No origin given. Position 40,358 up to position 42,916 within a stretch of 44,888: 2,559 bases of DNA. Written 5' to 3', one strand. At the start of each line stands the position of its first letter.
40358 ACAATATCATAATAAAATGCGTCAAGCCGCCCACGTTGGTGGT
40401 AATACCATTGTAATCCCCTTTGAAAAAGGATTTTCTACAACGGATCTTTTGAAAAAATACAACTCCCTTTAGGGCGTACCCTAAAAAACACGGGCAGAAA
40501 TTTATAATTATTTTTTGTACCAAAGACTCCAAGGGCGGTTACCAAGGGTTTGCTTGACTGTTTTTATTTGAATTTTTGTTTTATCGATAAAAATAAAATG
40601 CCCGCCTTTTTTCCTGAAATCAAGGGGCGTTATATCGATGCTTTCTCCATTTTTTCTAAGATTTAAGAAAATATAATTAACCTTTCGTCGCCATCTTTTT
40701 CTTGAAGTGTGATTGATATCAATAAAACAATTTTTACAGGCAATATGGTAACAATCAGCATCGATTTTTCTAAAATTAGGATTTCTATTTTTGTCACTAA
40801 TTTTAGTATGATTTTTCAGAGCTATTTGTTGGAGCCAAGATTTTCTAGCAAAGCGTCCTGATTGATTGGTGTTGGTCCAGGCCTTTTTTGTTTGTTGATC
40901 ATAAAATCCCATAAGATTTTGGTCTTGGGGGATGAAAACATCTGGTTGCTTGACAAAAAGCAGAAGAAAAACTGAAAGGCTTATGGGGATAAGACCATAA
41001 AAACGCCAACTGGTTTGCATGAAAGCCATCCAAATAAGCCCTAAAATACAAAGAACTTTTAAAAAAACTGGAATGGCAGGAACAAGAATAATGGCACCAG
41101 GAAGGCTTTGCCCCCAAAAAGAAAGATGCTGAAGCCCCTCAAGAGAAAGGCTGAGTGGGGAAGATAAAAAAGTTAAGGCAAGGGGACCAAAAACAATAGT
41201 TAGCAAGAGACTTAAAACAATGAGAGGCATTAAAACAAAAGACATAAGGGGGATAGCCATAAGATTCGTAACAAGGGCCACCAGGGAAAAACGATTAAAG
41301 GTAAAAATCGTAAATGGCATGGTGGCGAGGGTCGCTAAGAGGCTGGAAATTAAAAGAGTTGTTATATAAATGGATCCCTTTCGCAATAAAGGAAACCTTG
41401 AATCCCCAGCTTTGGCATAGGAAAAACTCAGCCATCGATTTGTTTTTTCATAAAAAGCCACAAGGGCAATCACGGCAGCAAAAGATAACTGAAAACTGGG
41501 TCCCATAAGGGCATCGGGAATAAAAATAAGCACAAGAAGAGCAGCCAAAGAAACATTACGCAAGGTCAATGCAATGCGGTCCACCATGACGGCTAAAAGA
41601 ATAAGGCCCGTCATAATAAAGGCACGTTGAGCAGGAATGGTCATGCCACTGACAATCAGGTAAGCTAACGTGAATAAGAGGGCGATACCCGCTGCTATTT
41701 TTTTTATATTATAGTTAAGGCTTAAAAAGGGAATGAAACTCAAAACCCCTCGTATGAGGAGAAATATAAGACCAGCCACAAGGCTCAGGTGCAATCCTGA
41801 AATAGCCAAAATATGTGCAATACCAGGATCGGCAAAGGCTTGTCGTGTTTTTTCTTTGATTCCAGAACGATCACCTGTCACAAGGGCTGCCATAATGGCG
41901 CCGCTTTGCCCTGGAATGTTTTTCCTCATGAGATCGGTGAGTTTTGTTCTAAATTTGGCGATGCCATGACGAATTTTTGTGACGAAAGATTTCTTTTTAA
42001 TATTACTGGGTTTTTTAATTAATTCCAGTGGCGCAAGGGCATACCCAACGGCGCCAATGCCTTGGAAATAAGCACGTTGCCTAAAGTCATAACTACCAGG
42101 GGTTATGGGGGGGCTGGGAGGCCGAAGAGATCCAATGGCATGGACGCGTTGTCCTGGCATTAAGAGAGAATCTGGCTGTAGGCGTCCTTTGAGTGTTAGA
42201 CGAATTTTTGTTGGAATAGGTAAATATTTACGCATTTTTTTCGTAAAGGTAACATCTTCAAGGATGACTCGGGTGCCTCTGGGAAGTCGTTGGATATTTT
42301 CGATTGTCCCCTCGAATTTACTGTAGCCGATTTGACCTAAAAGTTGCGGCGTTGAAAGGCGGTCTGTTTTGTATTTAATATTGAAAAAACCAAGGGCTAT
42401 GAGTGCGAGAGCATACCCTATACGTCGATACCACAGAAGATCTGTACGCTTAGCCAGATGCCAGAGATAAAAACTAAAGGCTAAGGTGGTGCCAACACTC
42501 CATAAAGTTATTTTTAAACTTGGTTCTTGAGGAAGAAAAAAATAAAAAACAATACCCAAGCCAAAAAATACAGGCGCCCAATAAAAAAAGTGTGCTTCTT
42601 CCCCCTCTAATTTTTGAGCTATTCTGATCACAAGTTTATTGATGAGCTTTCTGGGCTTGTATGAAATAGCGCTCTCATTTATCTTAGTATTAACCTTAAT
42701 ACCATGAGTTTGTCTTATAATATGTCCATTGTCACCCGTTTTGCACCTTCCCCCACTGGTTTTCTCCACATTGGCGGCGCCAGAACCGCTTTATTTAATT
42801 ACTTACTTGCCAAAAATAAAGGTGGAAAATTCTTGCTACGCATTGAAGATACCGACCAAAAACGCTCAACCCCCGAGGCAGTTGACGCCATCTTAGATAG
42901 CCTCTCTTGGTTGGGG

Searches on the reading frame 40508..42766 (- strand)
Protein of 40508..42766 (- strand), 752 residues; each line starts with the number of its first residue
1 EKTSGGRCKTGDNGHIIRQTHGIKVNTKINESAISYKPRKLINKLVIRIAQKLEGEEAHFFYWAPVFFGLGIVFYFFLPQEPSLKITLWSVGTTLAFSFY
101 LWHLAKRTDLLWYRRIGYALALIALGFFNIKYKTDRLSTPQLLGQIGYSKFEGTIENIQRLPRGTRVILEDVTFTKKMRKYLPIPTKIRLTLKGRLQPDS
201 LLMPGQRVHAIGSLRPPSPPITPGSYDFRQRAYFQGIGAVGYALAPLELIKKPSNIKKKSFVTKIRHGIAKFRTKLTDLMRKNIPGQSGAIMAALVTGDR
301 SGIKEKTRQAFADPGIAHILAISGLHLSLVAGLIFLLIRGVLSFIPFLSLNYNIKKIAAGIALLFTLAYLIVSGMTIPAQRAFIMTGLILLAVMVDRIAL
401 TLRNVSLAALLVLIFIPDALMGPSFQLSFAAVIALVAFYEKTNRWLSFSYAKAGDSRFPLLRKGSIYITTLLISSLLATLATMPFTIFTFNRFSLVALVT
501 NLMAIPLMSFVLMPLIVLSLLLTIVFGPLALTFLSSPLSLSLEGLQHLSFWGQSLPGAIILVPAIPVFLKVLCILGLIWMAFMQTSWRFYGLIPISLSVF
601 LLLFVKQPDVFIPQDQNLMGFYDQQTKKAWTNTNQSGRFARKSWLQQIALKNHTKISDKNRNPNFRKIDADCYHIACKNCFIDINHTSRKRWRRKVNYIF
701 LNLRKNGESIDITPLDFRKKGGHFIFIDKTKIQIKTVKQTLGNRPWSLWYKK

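Call 54: search_protein_families(library=pfam, proteins=[window:40508-42766:-], max_evalue=0.000001)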
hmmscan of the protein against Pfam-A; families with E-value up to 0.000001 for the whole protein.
window:40508-42766:- (752 aa): 2 families
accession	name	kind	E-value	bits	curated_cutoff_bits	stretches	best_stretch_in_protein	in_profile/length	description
PF03772.21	Competence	-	3.3e-58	197.6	23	1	295-584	1-267/270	Competence protein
PF13567.11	DUF4131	-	1e-14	55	31.6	1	84-243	3-159/165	Domain of unknown function (DUF4131)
